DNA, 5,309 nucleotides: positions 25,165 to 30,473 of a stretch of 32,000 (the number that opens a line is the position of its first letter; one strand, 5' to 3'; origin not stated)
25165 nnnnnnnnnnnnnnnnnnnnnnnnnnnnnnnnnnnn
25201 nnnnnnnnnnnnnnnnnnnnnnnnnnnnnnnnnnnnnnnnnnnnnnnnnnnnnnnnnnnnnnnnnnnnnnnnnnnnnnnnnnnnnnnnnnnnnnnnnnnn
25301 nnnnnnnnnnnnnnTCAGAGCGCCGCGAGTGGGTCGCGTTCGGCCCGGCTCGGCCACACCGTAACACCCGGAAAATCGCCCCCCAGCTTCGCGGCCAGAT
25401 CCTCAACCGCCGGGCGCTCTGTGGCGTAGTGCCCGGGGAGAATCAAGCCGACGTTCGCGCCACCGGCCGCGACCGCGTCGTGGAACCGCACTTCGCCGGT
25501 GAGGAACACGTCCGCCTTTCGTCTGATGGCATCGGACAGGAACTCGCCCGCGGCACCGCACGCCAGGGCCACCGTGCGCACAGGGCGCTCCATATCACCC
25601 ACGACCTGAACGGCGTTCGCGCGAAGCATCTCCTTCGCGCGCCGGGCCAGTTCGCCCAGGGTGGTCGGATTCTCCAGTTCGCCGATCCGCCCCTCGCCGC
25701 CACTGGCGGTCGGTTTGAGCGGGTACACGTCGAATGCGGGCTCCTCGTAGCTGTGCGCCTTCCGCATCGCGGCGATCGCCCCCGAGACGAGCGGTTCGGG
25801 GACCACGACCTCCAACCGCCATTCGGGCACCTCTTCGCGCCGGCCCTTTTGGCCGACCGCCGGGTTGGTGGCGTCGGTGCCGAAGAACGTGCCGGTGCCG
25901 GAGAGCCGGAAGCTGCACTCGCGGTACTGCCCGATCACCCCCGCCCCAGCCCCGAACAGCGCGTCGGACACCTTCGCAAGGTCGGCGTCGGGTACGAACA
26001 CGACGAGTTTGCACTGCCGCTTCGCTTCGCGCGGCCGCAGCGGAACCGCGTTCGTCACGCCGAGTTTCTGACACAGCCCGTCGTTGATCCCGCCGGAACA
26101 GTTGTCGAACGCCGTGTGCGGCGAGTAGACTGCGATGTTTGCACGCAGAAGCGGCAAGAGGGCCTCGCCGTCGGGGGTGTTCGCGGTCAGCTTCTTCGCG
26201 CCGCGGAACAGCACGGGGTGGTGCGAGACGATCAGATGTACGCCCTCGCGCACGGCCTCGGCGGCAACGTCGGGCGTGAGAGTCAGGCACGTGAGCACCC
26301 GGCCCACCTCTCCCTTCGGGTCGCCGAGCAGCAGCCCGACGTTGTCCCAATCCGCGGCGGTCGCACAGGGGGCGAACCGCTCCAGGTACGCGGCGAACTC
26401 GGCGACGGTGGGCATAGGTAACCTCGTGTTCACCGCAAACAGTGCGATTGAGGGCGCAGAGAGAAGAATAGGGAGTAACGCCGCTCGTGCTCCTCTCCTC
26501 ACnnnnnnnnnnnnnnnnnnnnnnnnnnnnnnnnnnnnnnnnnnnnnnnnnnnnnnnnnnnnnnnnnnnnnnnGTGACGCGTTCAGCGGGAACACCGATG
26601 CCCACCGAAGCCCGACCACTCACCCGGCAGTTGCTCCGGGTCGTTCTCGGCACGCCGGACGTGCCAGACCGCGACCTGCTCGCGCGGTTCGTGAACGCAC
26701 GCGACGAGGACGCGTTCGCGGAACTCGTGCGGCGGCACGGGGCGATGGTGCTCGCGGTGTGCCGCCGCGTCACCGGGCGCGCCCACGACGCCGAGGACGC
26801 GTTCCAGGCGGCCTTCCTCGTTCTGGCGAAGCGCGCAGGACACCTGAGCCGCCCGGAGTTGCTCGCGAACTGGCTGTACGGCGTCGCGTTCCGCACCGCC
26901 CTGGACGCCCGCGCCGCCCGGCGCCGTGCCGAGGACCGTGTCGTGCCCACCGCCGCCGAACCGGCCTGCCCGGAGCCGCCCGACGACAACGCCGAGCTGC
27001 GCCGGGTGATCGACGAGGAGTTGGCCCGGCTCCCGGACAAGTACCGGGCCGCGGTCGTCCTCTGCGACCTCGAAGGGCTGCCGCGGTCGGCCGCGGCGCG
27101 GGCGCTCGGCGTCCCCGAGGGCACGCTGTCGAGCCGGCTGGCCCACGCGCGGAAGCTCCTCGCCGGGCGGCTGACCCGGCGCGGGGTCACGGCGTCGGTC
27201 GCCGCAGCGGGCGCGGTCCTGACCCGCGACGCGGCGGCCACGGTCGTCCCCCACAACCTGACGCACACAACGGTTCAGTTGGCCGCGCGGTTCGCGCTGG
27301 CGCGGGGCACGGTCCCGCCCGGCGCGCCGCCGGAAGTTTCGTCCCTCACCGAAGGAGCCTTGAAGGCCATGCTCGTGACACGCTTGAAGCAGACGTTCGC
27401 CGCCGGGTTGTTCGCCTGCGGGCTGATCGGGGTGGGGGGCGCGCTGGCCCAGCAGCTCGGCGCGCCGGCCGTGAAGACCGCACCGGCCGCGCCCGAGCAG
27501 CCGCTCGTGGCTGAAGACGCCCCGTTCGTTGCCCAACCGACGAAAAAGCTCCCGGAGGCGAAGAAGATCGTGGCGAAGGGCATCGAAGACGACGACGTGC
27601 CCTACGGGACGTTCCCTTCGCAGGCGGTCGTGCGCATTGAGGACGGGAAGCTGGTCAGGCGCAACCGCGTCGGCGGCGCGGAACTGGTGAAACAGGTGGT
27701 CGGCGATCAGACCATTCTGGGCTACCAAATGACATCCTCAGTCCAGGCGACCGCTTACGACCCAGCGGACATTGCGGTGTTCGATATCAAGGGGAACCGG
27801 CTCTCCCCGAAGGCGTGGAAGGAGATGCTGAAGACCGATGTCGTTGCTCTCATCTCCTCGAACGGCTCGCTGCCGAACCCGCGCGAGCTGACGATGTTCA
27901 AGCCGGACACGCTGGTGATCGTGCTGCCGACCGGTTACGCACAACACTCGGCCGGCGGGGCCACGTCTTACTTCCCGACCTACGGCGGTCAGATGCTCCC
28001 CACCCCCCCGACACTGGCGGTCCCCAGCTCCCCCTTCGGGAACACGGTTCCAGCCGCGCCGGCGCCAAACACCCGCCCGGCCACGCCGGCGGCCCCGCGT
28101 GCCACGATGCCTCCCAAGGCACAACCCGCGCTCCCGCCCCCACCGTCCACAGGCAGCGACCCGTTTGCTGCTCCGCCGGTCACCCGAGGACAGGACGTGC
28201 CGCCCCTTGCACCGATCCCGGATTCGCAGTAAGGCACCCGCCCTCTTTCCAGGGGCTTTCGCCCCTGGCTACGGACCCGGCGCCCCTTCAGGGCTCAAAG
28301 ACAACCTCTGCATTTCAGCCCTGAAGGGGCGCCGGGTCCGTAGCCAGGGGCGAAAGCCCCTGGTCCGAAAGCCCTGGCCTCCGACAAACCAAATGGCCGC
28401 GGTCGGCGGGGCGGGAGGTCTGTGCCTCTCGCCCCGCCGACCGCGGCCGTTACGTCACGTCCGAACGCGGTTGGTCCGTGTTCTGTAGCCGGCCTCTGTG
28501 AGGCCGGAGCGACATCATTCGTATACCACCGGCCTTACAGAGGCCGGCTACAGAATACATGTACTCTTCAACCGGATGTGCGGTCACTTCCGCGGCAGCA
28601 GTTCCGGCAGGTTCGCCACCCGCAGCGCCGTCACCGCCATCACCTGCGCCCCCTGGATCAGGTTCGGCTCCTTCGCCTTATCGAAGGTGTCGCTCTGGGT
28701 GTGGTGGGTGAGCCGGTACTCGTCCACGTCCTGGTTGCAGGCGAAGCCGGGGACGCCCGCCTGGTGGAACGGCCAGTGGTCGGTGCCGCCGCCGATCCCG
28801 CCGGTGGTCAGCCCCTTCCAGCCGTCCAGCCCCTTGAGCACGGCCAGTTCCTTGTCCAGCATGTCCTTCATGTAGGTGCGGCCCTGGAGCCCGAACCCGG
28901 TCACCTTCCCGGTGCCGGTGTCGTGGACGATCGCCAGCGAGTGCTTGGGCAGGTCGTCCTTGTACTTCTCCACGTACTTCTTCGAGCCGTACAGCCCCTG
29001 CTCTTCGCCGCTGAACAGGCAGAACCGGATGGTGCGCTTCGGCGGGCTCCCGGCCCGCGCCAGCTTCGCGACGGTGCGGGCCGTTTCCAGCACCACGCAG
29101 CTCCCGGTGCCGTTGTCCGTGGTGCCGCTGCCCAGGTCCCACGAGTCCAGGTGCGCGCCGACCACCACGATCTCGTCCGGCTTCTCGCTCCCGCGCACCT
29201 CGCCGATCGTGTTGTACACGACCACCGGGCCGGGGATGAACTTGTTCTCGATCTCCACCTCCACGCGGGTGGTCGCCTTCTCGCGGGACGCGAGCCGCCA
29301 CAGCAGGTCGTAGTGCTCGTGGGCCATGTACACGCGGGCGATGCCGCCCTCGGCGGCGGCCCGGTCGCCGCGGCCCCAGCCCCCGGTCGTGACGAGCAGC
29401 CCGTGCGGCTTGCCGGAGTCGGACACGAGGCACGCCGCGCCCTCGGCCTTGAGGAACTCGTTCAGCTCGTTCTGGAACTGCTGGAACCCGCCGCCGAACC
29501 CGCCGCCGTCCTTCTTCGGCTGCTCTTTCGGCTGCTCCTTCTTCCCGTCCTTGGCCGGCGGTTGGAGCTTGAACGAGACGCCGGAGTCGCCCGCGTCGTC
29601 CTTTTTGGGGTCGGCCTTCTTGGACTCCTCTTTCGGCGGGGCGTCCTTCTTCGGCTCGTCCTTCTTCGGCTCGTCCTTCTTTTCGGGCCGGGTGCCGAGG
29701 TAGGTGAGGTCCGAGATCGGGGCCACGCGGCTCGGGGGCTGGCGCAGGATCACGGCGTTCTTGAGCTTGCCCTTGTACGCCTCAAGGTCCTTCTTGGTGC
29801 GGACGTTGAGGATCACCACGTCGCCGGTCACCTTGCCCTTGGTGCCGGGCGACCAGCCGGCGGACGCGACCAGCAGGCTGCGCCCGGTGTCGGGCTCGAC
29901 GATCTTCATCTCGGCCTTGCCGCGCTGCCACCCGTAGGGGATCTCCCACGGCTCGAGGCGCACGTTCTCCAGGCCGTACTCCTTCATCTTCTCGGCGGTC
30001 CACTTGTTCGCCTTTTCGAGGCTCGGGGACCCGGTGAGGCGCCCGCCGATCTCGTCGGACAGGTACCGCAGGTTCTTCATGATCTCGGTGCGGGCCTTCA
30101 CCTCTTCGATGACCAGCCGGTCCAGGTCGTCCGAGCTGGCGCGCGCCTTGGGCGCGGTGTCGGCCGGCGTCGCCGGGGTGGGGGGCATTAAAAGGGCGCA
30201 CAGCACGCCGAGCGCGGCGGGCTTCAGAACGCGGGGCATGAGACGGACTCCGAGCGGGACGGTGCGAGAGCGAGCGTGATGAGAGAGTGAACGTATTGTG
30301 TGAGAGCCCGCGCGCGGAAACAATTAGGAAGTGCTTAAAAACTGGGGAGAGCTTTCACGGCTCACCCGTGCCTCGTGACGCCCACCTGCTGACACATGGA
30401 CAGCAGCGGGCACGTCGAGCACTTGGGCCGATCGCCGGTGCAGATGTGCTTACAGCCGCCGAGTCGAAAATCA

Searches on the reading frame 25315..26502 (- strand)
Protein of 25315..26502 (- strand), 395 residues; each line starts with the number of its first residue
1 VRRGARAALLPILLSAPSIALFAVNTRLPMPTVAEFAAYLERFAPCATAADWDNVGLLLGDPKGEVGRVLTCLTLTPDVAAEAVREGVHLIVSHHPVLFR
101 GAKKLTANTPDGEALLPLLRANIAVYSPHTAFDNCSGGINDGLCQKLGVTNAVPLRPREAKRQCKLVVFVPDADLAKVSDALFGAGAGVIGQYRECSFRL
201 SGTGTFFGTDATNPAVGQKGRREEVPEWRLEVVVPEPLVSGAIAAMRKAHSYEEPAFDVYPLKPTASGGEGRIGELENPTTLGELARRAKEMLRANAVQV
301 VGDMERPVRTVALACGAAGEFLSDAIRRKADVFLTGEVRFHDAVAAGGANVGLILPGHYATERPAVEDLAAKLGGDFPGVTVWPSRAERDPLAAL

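Call 78: search_protein_families(library=pfam, max_evalue=0.0001, proteins=[window:25315-26502:-])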
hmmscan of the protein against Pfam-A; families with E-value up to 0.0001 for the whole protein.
window:25315-26502:- (395 aa): 1 family
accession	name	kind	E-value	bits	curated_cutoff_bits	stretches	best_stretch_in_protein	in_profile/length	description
PF01784.24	DUF34_NIF3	-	4.2e-71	240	23.4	1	32-391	2-256/256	Duf34/NIF3 (NGG1p interacting factor 3)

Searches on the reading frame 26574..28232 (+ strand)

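Call 78: search_protein_families(library=pfam, max_evalue=0.0001, proteins=[window:26574-28232:+])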
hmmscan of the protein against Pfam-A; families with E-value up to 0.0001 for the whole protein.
window:26574-28232:+ (552 aa): 3 families
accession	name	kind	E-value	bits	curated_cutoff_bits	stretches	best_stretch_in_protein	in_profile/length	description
PF08281.18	Sigma70_r4_2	-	1.8e-12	47.2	25.7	1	144-196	2-54/54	Sigma-70, region 4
PF04542.20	Sigma70_r2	-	1.3e-09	38.1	24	1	51-118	1-70/71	Sigma-70 region 2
PF04545.22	Sigma70_r4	-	7.2e-05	22.7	24.1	0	150-194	2-46/50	Sigma-70, region 4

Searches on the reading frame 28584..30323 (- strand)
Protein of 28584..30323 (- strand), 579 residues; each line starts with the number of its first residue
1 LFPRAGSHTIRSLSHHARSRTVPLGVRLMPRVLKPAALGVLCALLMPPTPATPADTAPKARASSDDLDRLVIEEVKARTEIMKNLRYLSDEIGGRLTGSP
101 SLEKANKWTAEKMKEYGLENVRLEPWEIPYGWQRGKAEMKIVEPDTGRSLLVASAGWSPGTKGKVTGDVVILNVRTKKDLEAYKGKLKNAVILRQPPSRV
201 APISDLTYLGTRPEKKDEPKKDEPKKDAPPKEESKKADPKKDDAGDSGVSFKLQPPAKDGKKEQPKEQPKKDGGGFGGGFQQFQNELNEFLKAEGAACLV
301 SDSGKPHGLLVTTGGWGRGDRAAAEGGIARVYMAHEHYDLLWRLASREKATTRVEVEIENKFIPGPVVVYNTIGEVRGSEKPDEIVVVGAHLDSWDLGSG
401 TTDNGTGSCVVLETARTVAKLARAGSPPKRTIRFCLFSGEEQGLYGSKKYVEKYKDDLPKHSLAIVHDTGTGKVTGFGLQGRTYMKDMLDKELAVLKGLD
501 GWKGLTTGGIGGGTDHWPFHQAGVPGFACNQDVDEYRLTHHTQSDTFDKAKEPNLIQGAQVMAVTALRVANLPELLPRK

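Call 78: search_protein_families(library=pfam, max_evalue=0.0001, proteins=[window:28584-30323:-])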
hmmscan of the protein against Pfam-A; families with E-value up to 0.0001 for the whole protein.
window:28584-30323:- (579 aa): 2 families
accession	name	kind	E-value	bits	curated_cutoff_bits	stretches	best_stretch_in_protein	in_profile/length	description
PF04389.22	Peptidase_M28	-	6e-32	111.4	21.3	1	371-563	1-190/193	Peptidase family M28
PF01546.33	Peptidase_M20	-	7.6e-05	23.1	24.6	0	400-476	32-106/206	Peptidase family M20/M25/M40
